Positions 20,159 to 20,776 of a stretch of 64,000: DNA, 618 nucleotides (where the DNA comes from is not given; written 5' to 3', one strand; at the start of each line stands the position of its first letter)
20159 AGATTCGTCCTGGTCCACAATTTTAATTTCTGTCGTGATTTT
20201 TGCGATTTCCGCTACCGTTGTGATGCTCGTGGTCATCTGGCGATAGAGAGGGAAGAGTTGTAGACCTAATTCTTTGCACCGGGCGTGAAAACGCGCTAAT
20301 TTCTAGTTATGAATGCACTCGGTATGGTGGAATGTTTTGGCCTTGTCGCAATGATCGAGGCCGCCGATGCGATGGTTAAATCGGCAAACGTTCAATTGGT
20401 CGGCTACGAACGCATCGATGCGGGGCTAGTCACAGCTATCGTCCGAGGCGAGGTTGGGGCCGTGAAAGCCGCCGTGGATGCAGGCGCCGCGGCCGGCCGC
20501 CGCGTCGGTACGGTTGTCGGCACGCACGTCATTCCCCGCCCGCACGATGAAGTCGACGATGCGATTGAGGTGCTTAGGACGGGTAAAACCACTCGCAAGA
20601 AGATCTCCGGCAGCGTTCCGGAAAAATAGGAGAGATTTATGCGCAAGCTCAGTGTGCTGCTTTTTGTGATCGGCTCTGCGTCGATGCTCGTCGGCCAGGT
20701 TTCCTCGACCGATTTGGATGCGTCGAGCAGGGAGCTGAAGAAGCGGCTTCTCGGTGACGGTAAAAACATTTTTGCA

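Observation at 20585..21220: Identical 13-residue basic C-terminal tail on a shell protein and on the next, unrelated ORF, differing only by synonymous changes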

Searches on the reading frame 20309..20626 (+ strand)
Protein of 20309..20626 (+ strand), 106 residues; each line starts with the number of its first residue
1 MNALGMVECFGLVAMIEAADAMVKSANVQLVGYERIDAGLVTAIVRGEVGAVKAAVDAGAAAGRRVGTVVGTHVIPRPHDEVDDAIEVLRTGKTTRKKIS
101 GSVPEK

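Call 5: search_protein_families(library=pfam, proteins=[window:20309-20626:+], max_evalue=0.01)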
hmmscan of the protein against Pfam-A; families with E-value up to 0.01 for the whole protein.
window:20309-20626:+ (106 aa): 1 family
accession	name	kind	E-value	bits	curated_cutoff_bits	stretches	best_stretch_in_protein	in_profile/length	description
PF00936.24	BMC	-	7.8e-30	103.1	24.5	1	3-78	1-75/75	BMC domain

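Call 7: find_homologous_proteins(query=window:20309-20626:+)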
Query window:20309-20626:+ (106 aa): 7994 proteins with E <= 0.001 among 8000 candidates; the best 120 are listed.
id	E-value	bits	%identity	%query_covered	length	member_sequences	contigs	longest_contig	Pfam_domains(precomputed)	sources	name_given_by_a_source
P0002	8.9e-59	214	100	100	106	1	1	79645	PF00936.25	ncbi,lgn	ncbi:MAG: BMC domain-containing protein [Pyrinomonadaceae bacterium]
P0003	2.2e-58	212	73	77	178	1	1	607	PF00936.25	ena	-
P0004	2.6e-51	190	89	99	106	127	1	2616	PF00936.25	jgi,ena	-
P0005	2.7e-51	190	91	100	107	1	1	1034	PF00936.25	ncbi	-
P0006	3.8e-51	189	90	100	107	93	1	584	PF00936.25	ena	-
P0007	6.3e-51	189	89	100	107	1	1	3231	PF00936.25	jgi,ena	-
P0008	6.5e-51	189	88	100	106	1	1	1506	PF00936.25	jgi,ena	-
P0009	7.0e-51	188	91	100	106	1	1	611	PF00936.25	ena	-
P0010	7.4e-51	188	90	100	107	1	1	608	PF00936.25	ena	-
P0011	7.4e-51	188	88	100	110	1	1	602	PF00936.25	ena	-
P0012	1.4e-50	187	90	99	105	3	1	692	PF00936.25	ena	-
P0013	1.7e-50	187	89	100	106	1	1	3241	PF00936.25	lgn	-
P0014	2.0e-50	187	87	100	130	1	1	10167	PF00936.25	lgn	-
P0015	2.1e-50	187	88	100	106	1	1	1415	PF00936.25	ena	-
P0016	2.2e-50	187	88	100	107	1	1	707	PF00936.25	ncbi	-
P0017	2.7e-50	187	88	99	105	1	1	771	PF00936.25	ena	-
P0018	3.0e-50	186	88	100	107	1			PF00936.25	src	-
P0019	3.0e-50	186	86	100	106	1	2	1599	PF00936.25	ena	-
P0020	3.1e-50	186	89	100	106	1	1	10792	PF00936.25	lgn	-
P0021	3.2e-50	186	86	100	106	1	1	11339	PF00936.25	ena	-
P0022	3.4e-50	186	87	100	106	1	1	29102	PF00936.25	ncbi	-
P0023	3.5e-50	186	87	99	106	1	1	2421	PF00936.25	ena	-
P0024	3.7e-50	186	88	100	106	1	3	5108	PF00936.25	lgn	-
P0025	3.8e-50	186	88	100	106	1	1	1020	PF00936.25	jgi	jgi:microcompartment protein CcmL/EutN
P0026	3.8e-50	186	87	100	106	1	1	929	PF00936.25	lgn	-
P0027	3.9e-50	186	88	99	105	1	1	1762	PF00936.25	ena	-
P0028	4.2e-50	186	87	99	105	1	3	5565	PF00936.25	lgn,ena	-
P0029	4.2e-50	186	86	99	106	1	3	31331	PF00936.25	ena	-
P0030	4.3e-50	186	88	99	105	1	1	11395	PF00936.25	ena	-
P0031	4.4e-50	186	88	100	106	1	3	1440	PF00936.25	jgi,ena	-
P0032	5.1e-50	186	86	99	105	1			PF00936.25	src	-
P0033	5.5e-50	186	86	100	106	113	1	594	PF00936.25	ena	-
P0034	6.5e-50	185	87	98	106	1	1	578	PF00936.25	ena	-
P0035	6.5e-50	185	89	99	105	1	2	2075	PF00936.25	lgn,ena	-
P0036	7.4e-50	185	87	100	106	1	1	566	PF00936.25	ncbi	-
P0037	8.0e-50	185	88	99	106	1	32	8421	PF00936.25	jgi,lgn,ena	-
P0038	8.5e-50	185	89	100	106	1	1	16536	PF00936.25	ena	-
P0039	8.5e-50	185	88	99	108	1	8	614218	PF00936.25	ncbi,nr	ncbi:MAG TPA: BMC domain-containing protein [Pyrinomonadaceae bacterium]|nr:BMC domain-containing pr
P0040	8.5e-50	185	85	100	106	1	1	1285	PF00936.25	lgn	-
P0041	8.9e-50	185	86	99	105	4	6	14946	PF00936.25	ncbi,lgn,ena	-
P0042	9.5e-50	185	86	99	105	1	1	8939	PF00936.25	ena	-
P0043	1.0e-49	185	90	97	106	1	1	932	PF00936.25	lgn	-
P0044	1.1e-49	185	87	100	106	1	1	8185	PF00936.25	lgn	-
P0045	1.1e-49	185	85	100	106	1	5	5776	PF00936.25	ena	-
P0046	1.1e-49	185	88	100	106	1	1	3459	PF00936.25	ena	-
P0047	1.1e-49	185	89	99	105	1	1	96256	PF00936.25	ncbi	ncbi:MAG: BMC domain-containing protein [Pyrinomonadaceae bacterium]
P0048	1.2e-49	184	86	100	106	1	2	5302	PF00936.25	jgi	jgi:ethanolamine utilization protein EutM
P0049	1.2e-49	184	88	99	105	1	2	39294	PF00936.25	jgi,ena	jgi:microcompartment protein CcmL/EutN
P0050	1.3e-49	184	86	100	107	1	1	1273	PF00936.25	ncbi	-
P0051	1.4e-49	184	88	99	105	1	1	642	PF00936.25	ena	-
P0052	1.6e-49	184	87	100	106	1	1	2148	PF00936.25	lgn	-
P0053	1.7e-49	184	87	100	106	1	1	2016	PF00936.25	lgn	-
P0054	1.7e-49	184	87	99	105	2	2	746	PF00936.25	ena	-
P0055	1.8e-49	184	86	99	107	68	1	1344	PF00936.25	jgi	jgi:microcompartment protein CcmL/EutN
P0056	1.9e-49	184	87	99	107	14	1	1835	PF00936.25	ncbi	-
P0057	2.0e-49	184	88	99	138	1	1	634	PF00936.25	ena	-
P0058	2.0e-49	184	86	99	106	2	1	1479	PF00936.25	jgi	jgi:ethanolamine utilization protein EutM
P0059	2.1e-49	184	87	100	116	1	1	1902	PF00936.25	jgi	jgi:ethanolamine utilization protein EutM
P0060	2.3e-49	184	85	99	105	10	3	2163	PF00936.25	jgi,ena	jgi:ethanolamine utilization protein EutM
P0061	2.4e-49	184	86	100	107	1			PF00936.25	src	-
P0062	2.6e-49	183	87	99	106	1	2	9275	PF00936.25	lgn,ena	-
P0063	2.6e-49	183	87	99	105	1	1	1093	PF00936.25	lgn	-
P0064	2.6e-49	183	89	99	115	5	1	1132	PF00936.25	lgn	-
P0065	2.9e-49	183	90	97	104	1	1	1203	PF00936.25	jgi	-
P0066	3.0e-49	183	84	100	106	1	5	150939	PF00936.25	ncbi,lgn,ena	-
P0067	3.2e-49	183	88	100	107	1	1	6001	PF00936.25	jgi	-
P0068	3.2e-49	183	87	99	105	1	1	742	PF00936.25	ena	-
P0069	3.4e-49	183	87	100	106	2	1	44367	PF00936.25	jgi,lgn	jgi:microcompartment protein CcmL/EutN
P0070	3.7e-49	183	87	99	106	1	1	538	PF00936.25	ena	-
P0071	3.8e-49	183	84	100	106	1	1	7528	PF00936.25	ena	-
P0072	4.0e-49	183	87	99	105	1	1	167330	PF00936.25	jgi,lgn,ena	-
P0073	4.1e-49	183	87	99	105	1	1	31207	PF00936.25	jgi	-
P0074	4.1e-49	183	87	99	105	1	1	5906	PF00936.25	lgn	-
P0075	4.6e-49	183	87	99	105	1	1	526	PF00936.25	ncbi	-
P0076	4.7e-49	183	87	100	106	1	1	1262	PF00936.25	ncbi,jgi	jgi:microcompartment protein CcmL/EutN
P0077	4.7e-49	183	87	100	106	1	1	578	PF00936.25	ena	-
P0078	4.8e-49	183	87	99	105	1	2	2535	PF00936.25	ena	-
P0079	5.2e-49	182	87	99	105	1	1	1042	PF00936.25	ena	-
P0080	5.5e-49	182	87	99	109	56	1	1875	PF00936.25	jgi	-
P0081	5.8e-49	182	87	99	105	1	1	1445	PF00936.25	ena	-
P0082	6.0e-49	182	87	99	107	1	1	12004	PF00936.25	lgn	-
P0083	6.2e-49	182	88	99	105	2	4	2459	PF00936.25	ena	-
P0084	6.9e-49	182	87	99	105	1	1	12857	PF00936.25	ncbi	ncbi:MAG: BMC domain-containing protein [Pyrinomonadaceae bacterium]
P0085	6.9e-49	182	83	100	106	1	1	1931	PF00936.25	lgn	-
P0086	7.1e-49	182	88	100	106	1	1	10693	PF00936.25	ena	-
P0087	7.2e-49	182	85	100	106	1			PF00936.25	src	-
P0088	7.3e-49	182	88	99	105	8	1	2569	PF00936.25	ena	-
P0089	7.5e-49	182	84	99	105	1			PF00936.25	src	-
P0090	7.7e-49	182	87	100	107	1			PF00936.25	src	-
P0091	7.7e-49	182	86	99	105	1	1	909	PF00936.25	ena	-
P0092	7.9e-49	182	84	100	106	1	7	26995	PF00936.25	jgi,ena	-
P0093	8.0e-49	182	86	100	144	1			PF00936.25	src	-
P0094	8.1e-49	182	87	99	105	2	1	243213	PF00936.25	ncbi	-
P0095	8.4e-49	182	82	100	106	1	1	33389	PF00936.25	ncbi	-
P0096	8.5e-49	182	86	99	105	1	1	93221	PF00936.25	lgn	-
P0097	8.7e-49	182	85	99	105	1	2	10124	PF00936.25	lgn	-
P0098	8.8e-49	182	87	100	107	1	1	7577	PF00936.25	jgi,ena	jgi:microcompartment protein CcmL/EutN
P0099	9.1e-49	182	87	99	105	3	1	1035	PF00936.25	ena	-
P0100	9.2e-49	182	88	97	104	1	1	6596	PF00936.25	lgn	-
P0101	9.3e-49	182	85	99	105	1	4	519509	PF00936.25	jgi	jgi:ethanolamine utilization protein EutM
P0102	9.4e-49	182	86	100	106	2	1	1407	PF00936.25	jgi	jgi:ethanolamine utilization protein EutM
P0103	9.8e-49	182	86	99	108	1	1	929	PF00936.25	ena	-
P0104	1.1e-48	181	84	100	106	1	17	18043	PF00936.25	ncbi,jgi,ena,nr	ncbi:MAG TPA: BMC domain-containing protein [Pyrinomonadaceae bacterium]|jgi:microcompartment protei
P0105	1.2e-48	181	88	100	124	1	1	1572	PF00936.25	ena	-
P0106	1.2e-48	181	88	100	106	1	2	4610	PF00936.25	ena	-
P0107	1.2e-48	181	88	97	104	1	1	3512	PF00936.25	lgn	-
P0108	1.5e-48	181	87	100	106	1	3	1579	PF00936.25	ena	-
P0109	1.6e-48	181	87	99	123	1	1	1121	PF00936.25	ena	-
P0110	1.7e-48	181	86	100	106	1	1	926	PF00936.25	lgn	-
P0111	1.7e-48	181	85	99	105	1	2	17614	PF00936.25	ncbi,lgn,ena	ncbi:MAG: BMC domain-containing protein [Pyrinomonadaceae bacterium]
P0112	1.8e-48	181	85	99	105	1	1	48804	PF00936.25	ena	-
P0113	1.9e-48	181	83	100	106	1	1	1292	PF00936.25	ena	-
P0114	1.9e-48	181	84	100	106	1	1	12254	PF00936.25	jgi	jgi:Carbon dioxide concentrating mechanism/carboxysome shell protein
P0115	2.1e-48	180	85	99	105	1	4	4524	PF00936.25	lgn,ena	-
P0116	2.2e-48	180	86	100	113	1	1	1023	PF00936.25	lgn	-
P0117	2.2e-48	180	87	99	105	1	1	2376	PF00936.25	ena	-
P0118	2.2e-48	180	85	99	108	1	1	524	PF00936.25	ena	-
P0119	2.3e-48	180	86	99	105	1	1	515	PF00936.25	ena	-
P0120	2.4e-48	180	84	99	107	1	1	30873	PF00936.25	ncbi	ncbi:MAG: BMC domain-containing protein [Acidobacteriota bacterium]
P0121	2.4e-48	180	86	100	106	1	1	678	PF00936.25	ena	-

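Call 46: search_solved_structures(query=window:20309-20626:+, show_alignments=2, max_evalue=1e-10)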
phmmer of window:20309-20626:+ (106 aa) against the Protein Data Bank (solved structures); distinct sequences matched with E-value up to 1e-10: 57.
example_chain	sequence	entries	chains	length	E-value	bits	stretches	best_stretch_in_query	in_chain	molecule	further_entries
6ner_A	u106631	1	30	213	2.5e-57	194.5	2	2-93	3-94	BMC-H tandem fusion protein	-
3ngk_A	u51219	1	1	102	2.8e-32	114.3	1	2-84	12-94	Propanediol utilization protein pduA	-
4p7v_A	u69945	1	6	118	1.5e-31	112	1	2-85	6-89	Polyhedral bodies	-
4p7t_A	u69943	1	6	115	1.6e-31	111.9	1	2-85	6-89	Polyhedral bodies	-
4axj_A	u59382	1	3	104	2.1e-31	111.5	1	2-85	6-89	ETHANOLAMINE CARBOXYSOME STRUCTURAL PROTEIN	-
4qie_A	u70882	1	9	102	2.4e-31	111.3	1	2-84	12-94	Propanediol utilization protein PduA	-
4ppd_A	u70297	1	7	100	2.9e-31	111.1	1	2-84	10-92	Propanediol utilization protein PduA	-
4p2s_A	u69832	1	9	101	2.9e-31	111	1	2-84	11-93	Putative propanediol utilization protein PduA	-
4qig_A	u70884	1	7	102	4e-31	110.6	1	2-84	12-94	Propanediol utilization protein PduA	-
4rbu_A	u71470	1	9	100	5.1e-31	110.3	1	2-84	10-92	Propanediol utilization protein PduA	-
4rbt_A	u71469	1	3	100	5.7e-31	110.1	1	2-84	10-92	Propanediol utilization protein PduA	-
4qif_A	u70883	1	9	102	8.1e-31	109.6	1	2-84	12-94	Propanediol utilization protein PduA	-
5d6v_A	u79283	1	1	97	1.2e-30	109.1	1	2-84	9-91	Carboxysome shell protein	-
4rbv_A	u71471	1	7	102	3.4e-29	104.4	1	2-84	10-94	Propanediol utilization protein PduA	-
7mmx_A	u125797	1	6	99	5.6e-29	103.7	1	2-84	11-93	Propanediol utilization protein PduA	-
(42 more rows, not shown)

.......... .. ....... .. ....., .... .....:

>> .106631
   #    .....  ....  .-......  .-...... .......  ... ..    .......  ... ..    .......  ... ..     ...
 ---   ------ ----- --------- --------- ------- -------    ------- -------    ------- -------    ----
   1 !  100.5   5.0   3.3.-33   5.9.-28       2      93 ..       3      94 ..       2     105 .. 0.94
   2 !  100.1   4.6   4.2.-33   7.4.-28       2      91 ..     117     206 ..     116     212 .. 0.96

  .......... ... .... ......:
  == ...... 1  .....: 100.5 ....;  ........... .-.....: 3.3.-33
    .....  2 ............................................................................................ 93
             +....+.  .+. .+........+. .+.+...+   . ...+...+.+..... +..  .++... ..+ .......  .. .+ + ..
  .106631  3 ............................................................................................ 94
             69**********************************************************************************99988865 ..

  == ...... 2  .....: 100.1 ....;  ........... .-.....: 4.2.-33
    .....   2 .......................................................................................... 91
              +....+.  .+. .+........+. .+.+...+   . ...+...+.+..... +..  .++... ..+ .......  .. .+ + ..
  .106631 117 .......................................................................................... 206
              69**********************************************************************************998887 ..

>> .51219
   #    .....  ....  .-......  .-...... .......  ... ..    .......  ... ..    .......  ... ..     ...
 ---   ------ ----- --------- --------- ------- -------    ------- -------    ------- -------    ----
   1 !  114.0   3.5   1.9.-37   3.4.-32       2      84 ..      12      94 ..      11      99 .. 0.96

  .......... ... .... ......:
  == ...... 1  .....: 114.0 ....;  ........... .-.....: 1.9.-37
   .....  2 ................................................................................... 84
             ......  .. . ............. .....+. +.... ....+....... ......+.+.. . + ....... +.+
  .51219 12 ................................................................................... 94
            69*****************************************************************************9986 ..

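Call 56: predict_structure(alignment_id=A2)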
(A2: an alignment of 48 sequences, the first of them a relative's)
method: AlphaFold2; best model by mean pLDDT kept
length: 106 residues; sequences in the alignment: 48
mean_pLDDT: 52.6   pTM: 0.29
mean pLDDT of the five models: 52.6, 52.4, 44.4, 44.0, 36.9
residues with pLDDT >= 90: 0; 70-90: 0; 50-70: 70; < 50: 36
segments of 3 or more residues with pLDDT < 50: 1-4, 25-35, 66-69, 71-73, 75-78, 97-103
pLDDT, mean of each block of 10 residues (from residue 1): 51 59 48 47 58 60 52 49 54 51 47
secondary structure, 60 per line:
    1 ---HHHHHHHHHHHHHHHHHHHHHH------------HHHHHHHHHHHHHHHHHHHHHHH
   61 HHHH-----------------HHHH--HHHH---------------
elements in order: H4-25 H38-64 H82-85 H88-91
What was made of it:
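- Tried and rejected: The model failed (pLDDT 52.6, wrong all-helical topology, shallow alignment; call 56).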

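Call 58: find_encoding_contigs(protein=P0013, flank=3000, max_places=3)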
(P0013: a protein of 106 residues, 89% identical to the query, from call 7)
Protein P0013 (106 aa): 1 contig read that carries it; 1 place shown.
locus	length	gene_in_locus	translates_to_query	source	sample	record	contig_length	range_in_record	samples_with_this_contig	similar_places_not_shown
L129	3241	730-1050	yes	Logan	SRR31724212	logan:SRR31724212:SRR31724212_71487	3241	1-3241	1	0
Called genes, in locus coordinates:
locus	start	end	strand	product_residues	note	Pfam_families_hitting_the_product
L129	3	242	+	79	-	?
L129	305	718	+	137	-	-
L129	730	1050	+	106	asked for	PF00936:BMC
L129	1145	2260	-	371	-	PF13519:VWA_2, PF00092:VWA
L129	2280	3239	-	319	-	?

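Call 59: find_encoding_contigs(protein=P0007, flank=3000, max_places=3)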
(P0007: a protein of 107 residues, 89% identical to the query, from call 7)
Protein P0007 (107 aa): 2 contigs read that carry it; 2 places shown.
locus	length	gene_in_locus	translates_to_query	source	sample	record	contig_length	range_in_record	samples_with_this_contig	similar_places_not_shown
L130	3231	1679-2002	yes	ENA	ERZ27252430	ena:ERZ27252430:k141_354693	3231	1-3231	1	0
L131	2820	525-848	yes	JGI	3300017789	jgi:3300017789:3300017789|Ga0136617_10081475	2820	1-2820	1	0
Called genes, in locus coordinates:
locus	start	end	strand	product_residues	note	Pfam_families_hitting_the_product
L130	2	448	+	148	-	?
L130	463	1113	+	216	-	PF00092:VWA, PF13519:VWA_2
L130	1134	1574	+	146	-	PF13240:Zn_Ribbon_1 (weak)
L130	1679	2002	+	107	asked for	PF00936:BMC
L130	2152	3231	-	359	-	?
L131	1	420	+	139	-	?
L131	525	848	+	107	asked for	PF00936:BMC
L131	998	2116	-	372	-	PF13519:VWA_2, PF00092:VWA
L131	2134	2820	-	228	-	?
